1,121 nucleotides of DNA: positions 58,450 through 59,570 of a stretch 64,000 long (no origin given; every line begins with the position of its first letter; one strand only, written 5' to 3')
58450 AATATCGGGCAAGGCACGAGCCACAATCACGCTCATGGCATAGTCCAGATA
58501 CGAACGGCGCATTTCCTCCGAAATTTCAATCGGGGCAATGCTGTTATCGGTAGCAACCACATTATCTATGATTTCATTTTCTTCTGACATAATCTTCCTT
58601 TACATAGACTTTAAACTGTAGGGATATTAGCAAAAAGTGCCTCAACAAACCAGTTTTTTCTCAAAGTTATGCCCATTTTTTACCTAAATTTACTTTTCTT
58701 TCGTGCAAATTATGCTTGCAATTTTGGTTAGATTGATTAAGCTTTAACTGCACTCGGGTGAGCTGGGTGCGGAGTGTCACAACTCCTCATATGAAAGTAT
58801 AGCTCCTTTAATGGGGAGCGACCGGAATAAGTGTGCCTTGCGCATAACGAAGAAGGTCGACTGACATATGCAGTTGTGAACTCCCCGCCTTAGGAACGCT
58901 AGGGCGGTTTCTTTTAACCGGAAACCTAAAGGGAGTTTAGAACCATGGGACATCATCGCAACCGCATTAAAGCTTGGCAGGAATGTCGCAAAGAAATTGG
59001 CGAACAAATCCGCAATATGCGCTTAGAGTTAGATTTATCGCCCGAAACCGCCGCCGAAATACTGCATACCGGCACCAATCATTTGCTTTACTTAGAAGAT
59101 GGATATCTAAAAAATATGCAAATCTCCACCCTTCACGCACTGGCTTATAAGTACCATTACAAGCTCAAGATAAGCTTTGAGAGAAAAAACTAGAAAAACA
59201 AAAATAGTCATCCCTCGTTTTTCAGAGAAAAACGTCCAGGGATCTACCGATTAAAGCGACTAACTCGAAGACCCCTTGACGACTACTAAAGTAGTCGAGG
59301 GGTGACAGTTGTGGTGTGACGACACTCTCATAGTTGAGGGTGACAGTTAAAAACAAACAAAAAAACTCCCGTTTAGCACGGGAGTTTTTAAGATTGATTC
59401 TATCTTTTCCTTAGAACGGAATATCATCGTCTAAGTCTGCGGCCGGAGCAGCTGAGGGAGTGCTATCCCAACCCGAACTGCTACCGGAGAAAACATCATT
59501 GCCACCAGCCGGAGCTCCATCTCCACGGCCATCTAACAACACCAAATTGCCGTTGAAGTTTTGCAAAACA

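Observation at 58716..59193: Riboswitch/attenuator-like module (copy A): promoter, ~195-nt structured leader with internal terminator, SD, 82-aa XRE HTH ORF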

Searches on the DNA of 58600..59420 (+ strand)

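Call 5: search_rna_families(source=window, start=58600, end=59420, threshold=evalue, max_evalue=10, show_alignments=3)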
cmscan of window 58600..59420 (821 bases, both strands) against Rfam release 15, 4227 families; matches with E-value up to 10: 11.
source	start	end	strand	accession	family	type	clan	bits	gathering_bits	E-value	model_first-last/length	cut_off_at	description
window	59356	59420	-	RF01859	Phe_leader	Cis-reg; leader;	-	30.2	55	0.0068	64-125/125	5'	Phenylalanine leader peptide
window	59354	59412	-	RF02371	PyrG_leader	Cis-reg; leader;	-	24.2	65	0.98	13-78/78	no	PyrG leader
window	59333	59389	+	RF02495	ohsC_RNA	Gene; antitoxin;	-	22.8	50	0.66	1-77/77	no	Oppression of Hydrophobic ORF by sRNA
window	59349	59420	-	RF01770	rimP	Cis-reg; leader;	-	21.3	47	0.74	1-102/102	no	Gammaprotebacteria rimP leader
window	59318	59394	+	RF01859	Phe_leader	Cis-reg; leader;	-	20.3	55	1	1-125/125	no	Phenylalanine leader peptide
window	59350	59420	-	RF00557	L10_leader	Cis-reg; leader;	-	17.5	44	2.7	58-138/138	5'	Ribosomal protein L10 leader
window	59338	59411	+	RF03598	MIR6024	Gene; miRNA;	-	16.9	72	2.2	1-99/99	no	MIR6024 microRNA precursor family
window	59335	59409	+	RF01770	rimP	Cis-reg; leader;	-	16.8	47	6.8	1-102/102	no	Gammaprotebacteria rimP leader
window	59319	59390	+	RF00506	Thr_leader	Cis-reg; leader;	-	15.1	55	5.6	1-118/118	no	Threonine operon leader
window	58905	58964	-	RF01172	sn2343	Gene; snRNA; snoRNA; CD-box;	-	14.8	60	3.1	1-78/78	no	Small nucleolar RNA sn2343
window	59324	59370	-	RF02143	HYMAI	Gene; lncRNA;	-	12.1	80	7.4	195-241/241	no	Hydatidiform mole associated and imprinted conserved region 1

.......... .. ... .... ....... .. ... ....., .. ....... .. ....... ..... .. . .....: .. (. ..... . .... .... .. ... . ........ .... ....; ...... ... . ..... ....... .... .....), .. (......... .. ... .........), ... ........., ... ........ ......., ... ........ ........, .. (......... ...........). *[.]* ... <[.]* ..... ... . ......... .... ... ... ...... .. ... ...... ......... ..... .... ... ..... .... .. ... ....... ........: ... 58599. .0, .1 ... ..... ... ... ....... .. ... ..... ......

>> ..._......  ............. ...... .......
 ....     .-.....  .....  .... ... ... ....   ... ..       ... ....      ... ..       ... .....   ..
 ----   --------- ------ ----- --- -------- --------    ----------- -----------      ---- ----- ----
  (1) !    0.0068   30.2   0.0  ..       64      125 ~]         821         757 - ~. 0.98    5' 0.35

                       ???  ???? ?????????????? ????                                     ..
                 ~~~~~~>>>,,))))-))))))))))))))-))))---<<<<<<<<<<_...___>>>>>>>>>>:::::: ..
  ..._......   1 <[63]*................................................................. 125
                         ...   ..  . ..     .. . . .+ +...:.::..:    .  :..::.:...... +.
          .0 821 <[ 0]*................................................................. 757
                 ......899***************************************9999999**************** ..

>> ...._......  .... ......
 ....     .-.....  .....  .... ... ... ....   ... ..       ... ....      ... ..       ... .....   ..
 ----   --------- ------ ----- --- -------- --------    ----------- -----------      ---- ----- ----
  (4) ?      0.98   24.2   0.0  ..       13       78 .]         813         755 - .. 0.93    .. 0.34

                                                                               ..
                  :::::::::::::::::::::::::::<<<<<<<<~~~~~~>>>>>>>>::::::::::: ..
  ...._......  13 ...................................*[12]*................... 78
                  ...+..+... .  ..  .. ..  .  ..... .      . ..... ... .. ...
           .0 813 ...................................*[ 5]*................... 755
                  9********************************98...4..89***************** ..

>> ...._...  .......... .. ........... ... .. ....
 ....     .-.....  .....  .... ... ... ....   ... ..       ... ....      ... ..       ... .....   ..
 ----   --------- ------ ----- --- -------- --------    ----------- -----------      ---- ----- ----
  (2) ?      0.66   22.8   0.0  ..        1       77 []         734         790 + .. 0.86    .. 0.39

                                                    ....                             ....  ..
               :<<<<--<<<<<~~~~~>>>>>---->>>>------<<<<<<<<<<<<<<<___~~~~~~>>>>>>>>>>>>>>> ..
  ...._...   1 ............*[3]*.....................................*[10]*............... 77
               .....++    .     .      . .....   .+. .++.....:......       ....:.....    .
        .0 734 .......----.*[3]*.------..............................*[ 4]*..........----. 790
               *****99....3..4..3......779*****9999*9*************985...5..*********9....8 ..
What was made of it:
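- On Any Rfam 15 family (including alphaproteobacterial sRNAs, leaders and known riboswitch classes): Matches elsewhere are terminator-like noise at 59318-59420 and one chance snoRNA match (sn2343, 14.8 bits, E 3.1) on the opposite strand at 58905-58964, which overlaps the terminator 3' end, the SD and the ORF start (call 5).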

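Call 22: search_dna_similar(query=window:58700-59200:+, collection=plasmids, mode=distant, max_evalue=1)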
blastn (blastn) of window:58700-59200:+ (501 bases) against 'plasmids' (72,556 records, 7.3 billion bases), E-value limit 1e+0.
No match.

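Call 52: build_rna_model(alignment_id=A3, structure=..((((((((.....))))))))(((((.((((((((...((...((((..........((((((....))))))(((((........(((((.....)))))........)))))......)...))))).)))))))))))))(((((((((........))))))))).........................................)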
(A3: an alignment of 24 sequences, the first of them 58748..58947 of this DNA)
Model R1 built from alignment A3 (24 sequences, 212 columns); structure: as given.
model positions 203; base pairs 52; branch points 3; effective number of sequences 0.99; information 0.59 bits per position. Calibrated on 0.2 Mb of random sequence (short: E-values are rough).
structure used (alignment columns):
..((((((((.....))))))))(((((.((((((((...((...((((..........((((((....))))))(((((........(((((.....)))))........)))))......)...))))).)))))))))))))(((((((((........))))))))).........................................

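Call 55: search_with_rna_model(model_id=R1, source=window, max_evalue=10)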
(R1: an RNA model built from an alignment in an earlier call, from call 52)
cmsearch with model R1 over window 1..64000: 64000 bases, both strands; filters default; matches with E-value up to 10: 4.
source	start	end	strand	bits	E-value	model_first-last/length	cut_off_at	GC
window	24087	24288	-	241.4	1.8e-65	1-203/203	no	0.48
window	58748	58947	+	233.5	2.7e-63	1-203/203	no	0.5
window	12714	12776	-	18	0.0011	1-203/203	no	0.35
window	52008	52047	-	6.5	1.5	1-203/203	no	0.38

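Call 56: search_with_rna_model(model_id=R1, sources=[L017, L018, L008, L009, L012, L032, L033, L034, L039, L041], max_evalue=10, filters=off)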
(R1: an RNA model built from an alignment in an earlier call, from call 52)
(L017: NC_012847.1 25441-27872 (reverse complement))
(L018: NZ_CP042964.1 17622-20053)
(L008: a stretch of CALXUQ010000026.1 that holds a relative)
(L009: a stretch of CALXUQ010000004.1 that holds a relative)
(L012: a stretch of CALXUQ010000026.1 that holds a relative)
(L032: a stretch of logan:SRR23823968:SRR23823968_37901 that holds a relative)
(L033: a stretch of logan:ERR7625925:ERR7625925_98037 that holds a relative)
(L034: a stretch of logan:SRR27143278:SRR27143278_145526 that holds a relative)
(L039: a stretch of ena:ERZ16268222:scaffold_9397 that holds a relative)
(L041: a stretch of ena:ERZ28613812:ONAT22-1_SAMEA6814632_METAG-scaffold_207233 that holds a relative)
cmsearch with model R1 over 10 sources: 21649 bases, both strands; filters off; matches with E-value up to 10: 62.
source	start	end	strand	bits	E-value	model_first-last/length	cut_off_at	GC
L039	1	175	+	153.6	1.1e-41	1-203/203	no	0.43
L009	793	988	+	137.6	3e-37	1-203/203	no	0.45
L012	1042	1221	+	86.9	3.2e-23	1-203/203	no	0.47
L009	1167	1266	+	64.5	5e-17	1-203/203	no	0.44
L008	58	149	+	63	1.3e-16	1-203/203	no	0.46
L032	6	111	+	61.3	3.8e-16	1-203/203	no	0.47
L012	1414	1503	+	45.5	8.8e-12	1-203/203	no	0.43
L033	7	74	+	45.3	9.7e-12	1-203/203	no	0.4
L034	9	57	+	34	1.3e-08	1-203/203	no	0.39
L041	1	27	+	19.3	0.00015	1-203/203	no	0.41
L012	959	1066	-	10.1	0.052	1-203/203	no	0.4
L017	1263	1436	+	8.8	0.12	1-203/203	no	0.33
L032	50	72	-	8.2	0.18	140-162/203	no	0.65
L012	1371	1465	-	7.7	0.24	1-203/203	no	0.39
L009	44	108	+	7.1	0.36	1-203/203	no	0.37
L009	1202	1224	-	6.8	0.44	140-162/203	no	0.65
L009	656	817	-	6.8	0.45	1-203/203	no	0.42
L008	15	108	-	6.6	0.49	1-203/203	no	0.4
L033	557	688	-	6.4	0.55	1-203/203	no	0.49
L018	1818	1862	+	5.9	0.79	1-203/203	no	0.33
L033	11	35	-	5.7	0.86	140-162/203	no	0.44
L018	935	993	+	5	1.4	45-121/203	no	0.29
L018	9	150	-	4.9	1.5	1-203/203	no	0.3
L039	377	429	-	4.6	1.8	1-203/203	no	0.26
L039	111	134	-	4.4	2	140-162/203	no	0.54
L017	23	160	-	4.3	2.1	1-203/203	no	0.31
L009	46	64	-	4.3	2.1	4-22/203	no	0.74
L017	1798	1842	+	4.1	2.5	1-203/203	no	0.31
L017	2003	2036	+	4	2.6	1-203/203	no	0.26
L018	2012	2055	+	3.9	2.7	1-203/203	no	0.36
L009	705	777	+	3.8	3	1-203/203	no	0.4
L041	1028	1054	-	3.6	3.3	81-107/203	no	0.48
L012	1989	2120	-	3.5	3.6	1-203/203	no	0.48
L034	540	671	-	3.5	3.6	1-203/203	no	0.48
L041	639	681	-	3.5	3.6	1-203/203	no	0.28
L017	1258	1317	-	3.4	3.9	56-112/203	no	0.42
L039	1186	1216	-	3.3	4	77-107/203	no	0.29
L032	666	811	-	3.2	4.3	1-203/203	no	0.48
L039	356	411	+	3.1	4.5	1-203/203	no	0.21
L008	1745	1769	-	2.9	5.3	1-203/203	no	0.32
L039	829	849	+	2.9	5.3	1-203/203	no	0.29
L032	1446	1490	-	2.8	5.4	1-203/203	no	0.33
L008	354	393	-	2.8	5.7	1-203/203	no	0.2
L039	760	784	+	2.8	5.7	83-107/203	no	0.28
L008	199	221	+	2.5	6.5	1-203/203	no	0.3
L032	1300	1323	-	2.5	6.9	1-203/203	no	0.25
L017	1671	1710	+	2.4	7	1-203/203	no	0.25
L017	2335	2352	+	2.3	7.6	1-203/203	no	0.33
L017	1761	1793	+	2.2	7.9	1-203/203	no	0.27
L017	868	910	+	2.2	8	1-203/203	no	0.23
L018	41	110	+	2.2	8.2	46-120/203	no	0.27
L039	1803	1825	+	2.1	8.8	140-162/203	no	0.26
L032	636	658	-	2.1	8.9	140-162/203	no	0.61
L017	491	515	+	2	8.9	1-203/203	no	0.28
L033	276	321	-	2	9.1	1-203/203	no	0.33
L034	259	304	-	2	9.1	1-203/203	no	0.33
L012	326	362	-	1.9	9.7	1-203/203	no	0.41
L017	1548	1615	+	1.9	9.8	27-136/203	no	0.51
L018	2231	2251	+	1.9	9.9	1-203/203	no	0.43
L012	62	81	+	1.9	10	1-203/203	no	0.45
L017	1226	1246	+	1.9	10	1-203/203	no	0.43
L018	1226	1246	+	1.9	10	1-203/203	no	0.43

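Call 64: search_with_rna_model(model_id=R1, sources=[L046, L047, L048, L049, L050, L051], max_evalue=0.01)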
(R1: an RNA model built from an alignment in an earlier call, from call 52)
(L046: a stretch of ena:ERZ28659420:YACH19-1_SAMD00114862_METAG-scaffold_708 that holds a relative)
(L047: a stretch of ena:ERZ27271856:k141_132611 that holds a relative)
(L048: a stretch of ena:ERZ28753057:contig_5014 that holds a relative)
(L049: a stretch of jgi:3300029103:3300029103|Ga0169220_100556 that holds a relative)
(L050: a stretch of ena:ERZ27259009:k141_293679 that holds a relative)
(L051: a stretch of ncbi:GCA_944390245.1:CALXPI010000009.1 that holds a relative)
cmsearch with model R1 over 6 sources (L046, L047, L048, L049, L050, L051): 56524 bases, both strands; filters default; matches with E-value up to 0.01: 6.
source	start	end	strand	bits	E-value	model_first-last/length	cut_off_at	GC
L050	2721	2919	-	86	1.4e-22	1-203/203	no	0.42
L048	2599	2798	-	84.9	2.9e-22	1-203/203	no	0.44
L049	2478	2677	-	84.9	2.9e-22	1-203/203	no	0.44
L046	2491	2693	-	78.9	1.3e-20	1-203/203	no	0.41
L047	2552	2754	-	78.9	1.3e-20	1-203/203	no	0.41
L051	185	387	-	78.9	1.3e-20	1-203/203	no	0.41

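Call 67: search_with_rna_model(model_id=R1, sources=[L046, L048, L050], max_evalue=0.001, show_alignments=3)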
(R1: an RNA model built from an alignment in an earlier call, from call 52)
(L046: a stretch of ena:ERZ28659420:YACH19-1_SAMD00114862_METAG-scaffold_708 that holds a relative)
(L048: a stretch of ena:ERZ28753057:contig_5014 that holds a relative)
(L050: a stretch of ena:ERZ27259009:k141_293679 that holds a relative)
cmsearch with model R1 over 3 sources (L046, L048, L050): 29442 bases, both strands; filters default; matches with E-value up to 0.001: 3.
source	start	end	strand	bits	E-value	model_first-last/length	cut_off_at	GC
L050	2721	2919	-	86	7.4e-23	1-203/203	no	0.42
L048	2599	2798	-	84.9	1.5e-22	1-203/203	no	0.44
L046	2491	2693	-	78.9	6.8e-21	1-203/203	no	0.41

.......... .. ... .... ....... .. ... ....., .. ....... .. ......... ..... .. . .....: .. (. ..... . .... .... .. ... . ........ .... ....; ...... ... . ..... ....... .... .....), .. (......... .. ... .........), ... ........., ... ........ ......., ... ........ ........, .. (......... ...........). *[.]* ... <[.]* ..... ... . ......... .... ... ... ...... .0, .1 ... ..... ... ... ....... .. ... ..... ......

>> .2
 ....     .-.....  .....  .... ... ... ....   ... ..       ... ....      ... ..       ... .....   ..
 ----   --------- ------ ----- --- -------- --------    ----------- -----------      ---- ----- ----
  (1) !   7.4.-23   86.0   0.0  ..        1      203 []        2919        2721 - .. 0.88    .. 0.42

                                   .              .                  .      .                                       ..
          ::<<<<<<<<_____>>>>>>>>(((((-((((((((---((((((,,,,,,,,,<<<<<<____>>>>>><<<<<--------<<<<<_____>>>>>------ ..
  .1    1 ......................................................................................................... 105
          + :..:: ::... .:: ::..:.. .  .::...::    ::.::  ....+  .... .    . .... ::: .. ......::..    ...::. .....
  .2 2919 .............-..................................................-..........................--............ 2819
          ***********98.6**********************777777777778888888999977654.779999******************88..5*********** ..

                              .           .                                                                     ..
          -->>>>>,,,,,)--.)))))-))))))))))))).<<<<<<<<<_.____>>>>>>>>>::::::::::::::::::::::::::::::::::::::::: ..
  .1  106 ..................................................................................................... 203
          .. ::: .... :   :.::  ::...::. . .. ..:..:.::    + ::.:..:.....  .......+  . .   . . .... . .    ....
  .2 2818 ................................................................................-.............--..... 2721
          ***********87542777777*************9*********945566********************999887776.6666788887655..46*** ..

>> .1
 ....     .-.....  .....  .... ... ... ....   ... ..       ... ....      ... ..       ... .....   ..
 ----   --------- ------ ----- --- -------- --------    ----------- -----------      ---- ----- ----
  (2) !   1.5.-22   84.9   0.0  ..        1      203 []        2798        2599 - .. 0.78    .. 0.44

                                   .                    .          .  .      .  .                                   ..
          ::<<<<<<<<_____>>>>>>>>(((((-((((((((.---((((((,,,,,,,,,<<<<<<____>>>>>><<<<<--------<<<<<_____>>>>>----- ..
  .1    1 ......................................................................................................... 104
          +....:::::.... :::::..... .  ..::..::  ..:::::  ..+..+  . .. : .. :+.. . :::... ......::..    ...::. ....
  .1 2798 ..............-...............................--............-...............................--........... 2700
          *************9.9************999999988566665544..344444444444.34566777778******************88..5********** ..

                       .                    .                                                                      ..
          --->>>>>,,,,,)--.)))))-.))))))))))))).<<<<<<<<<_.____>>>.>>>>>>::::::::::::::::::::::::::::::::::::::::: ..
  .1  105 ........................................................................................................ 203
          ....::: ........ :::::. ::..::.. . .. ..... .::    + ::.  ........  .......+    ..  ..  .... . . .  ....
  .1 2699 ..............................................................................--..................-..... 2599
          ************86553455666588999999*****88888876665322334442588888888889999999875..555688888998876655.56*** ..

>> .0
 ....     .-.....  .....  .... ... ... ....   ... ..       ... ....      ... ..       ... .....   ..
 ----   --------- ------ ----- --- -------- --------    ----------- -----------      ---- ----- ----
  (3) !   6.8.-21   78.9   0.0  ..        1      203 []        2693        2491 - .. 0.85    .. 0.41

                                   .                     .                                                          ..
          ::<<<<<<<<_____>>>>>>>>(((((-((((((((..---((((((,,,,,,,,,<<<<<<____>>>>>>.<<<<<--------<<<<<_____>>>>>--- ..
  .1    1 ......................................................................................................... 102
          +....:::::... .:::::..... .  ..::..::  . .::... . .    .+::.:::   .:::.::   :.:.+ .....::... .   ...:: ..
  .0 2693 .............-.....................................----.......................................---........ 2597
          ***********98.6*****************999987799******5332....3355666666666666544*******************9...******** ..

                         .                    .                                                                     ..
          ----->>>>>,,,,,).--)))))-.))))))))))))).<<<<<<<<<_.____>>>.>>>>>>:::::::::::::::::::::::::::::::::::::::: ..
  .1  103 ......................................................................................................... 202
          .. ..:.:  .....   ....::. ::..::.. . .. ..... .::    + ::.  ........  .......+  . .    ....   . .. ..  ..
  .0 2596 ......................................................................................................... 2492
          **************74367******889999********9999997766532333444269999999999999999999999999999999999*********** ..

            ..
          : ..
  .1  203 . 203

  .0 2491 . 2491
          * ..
